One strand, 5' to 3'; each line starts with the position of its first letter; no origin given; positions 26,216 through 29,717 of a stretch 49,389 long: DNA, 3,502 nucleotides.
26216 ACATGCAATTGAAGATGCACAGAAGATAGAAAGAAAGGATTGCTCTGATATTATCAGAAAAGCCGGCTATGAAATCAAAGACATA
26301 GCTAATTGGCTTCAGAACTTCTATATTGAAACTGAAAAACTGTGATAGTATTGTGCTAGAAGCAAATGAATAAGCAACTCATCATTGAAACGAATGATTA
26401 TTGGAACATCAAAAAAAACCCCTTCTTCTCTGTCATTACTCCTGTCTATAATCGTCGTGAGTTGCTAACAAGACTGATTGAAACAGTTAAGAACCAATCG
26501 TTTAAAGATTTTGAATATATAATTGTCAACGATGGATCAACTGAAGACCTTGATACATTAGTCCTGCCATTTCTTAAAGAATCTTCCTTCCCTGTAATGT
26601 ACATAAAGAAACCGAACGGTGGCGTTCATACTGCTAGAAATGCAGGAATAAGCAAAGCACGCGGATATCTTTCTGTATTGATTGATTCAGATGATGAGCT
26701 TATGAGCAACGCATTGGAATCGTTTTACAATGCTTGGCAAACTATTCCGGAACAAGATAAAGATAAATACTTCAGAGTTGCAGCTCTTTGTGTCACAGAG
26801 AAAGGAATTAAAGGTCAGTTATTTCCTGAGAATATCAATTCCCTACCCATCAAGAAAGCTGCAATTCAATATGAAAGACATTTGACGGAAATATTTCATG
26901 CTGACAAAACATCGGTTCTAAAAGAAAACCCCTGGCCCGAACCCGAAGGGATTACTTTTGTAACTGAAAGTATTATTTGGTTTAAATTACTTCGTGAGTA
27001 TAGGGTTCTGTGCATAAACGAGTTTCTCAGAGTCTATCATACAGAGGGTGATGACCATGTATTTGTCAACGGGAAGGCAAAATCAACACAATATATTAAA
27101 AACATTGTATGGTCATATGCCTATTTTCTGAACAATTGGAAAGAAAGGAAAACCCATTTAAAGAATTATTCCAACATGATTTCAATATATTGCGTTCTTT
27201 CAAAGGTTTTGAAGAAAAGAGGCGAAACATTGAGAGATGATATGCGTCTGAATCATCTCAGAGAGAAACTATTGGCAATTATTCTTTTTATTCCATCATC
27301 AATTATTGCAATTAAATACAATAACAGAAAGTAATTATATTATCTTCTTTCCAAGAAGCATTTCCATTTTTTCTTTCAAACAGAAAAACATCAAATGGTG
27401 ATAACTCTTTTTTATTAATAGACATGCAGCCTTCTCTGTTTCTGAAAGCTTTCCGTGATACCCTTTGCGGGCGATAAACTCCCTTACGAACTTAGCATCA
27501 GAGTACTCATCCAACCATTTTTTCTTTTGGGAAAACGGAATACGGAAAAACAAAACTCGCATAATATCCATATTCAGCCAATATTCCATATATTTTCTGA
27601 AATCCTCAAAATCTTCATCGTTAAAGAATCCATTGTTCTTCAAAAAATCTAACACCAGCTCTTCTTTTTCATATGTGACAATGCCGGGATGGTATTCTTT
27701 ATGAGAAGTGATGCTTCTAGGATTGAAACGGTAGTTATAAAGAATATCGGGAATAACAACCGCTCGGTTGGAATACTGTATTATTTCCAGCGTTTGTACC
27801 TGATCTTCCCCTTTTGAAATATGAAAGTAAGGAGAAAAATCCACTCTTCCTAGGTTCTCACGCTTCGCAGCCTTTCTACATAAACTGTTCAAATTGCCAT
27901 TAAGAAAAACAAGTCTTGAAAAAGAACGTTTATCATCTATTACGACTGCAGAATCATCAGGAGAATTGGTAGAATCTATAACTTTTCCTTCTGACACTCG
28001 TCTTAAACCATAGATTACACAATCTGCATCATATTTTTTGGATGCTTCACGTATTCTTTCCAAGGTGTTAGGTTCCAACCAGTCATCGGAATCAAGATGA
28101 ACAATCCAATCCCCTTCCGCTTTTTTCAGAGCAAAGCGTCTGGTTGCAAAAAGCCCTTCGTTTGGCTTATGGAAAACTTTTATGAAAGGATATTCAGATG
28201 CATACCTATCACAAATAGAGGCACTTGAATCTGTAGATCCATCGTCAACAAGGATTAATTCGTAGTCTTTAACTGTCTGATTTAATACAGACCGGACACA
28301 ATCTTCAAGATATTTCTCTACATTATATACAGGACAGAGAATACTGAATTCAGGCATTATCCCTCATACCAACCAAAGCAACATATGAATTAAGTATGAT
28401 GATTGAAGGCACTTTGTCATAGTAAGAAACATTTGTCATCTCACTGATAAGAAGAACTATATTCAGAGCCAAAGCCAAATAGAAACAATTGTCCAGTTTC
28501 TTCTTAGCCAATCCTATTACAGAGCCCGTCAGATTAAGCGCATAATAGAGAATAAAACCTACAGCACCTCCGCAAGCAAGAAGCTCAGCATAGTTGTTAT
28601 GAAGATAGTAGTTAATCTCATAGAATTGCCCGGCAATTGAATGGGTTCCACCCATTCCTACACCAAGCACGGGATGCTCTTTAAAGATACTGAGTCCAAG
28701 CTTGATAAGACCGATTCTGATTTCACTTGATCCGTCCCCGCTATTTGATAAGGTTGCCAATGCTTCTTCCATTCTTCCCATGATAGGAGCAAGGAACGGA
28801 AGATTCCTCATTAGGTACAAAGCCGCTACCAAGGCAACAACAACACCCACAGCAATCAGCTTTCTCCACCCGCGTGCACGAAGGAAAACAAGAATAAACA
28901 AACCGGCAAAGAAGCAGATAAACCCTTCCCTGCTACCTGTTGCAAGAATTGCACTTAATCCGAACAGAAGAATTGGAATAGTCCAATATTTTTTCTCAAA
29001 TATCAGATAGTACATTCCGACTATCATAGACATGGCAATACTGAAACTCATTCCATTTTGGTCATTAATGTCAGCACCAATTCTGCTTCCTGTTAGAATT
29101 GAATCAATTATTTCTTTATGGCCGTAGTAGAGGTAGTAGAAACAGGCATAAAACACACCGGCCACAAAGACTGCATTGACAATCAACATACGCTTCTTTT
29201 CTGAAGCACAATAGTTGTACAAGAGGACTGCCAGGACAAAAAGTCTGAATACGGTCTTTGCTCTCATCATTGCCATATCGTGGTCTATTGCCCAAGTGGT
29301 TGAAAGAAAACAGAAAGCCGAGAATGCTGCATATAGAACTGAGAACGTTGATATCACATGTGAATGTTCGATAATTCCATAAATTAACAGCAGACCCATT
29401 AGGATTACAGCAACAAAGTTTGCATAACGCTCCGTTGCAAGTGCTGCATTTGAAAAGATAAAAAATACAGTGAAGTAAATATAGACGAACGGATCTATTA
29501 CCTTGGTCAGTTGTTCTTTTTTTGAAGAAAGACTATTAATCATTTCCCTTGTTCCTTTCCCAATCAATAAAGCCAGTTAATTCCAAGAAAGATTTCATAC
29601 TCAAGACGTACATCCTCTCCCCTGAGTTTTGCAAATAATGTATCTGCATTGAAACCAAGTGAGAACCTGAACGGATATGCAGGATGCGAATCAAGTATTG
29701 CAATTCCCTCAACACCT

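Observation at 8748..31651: Wzx/Wzy-type glycan locus without Wza/Wzc/Wzz but with four embedded predicted outer-membrane proteins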

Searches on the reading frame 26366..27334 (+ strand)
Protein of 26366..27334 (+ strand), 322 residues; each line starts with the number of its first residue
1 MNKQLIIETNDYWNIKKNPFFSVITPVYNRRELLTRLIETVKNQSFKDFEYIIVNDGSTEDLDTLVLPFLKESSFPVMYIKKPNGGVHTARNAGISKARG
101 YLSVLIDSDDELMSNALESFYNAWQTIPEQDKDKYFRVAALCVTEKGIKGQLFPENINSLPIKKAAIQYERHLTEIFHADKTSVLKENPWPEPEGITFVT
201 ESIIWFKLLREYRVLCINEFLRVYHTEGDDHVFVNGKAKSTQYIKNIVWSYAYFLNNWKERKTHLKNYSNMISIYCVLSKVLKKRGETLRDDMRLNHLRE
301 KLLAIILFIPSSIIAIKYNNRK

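Call 5: search_protein_families(library=pfam, proteins=[window:26366-27334:+], max_evalue=0.01)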
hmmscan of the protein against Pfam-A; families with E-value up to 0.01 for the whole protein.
window:26366-27334:+ (322 aa): 2 families
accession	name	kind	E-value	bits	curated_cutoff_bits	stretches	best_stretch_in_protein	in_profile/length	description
PF00535.33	Glycos_transf_2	-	3.8e-25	89.2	23.3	1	22-126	1-105/168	Glycosyl transferase family 2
PF10111.15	Glyco_tranf_2_2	-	8.9e-07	29.1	27.3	1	22-120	1-102/276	Glycosyltransferase like family 2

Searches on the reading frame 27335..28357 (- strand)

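Call 5: search_protein_families(library=pfam, proteins=[window:27335-28357:-], max_evalue=0.01)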
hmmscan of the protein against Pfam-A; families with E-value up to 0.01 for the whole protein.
window:27335-28357:- (340 aa): 5 families
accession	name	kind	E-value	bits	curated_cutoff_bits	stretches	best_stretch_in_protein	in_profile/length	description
PF00535.33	Glycos_transf_2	-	3.6e-36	125.1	23.3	1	5-130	1-127/168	Glycosyl transferase family 2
PF13641.12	Glyco_tranf_2_3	-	3.1e-09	37.6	27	1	2-111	1-116/230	Glycosyltransferase like family 2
PF10111.15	Glyco_tranf_2_2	-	1.7e-06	28.2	27.3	1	5-104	1-104/276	Glycosyltransferase like family 2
PF13704.12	Glyco_tranf_2_4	-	3.4e-05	24.7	27.5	1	12-94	2-84/98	Glycosyl transferase family 2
PF05669.17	Med31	-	0.0023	18.3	25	1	236-271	20-55/95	SOH1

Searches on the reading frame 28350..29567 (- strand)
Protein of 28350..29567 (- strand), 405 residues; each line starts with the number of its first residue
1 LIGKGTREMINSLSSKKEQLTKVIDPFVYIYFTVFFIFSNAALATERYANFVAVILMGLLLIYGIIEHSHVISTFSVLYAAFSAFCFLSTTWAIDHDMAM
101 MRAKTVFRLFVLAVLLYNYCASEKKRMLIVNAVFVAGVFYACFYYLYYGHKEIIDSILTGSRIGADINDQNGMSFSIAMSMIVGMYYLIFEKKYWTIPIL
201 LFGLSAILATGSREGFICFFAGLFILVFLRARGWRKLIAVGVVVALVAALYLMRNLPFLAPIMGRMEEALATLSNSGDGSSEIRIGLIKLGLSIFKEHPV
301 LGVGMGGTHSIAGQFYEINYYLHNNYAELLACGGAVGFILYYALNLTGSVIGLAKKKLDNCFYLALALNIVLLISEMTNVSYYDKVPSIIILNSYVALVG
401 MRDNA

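Call 5: search_protein_families(library=pfam, proteins=[window:28350-29567:-], max_evalue=0.01)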
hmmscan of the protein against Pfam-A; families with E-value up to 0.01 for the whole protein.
window:28350-29567:- (405 aa): 1 family
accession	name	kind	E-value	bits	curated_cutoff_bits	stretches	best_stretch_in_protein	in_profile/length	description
PF04932.20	Wzy_C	-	7.3e-16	58.7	31.7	1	200-341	3-148/149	O-Antigen ligase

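Call 7: search_protein_families(library=ncbifam, proteins=[window:28350-29567:-], max_evalue=1)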
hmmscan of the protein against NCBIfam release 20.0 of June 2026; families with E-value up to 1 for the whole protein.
window:28350-29567:- (405 aa): 0 families
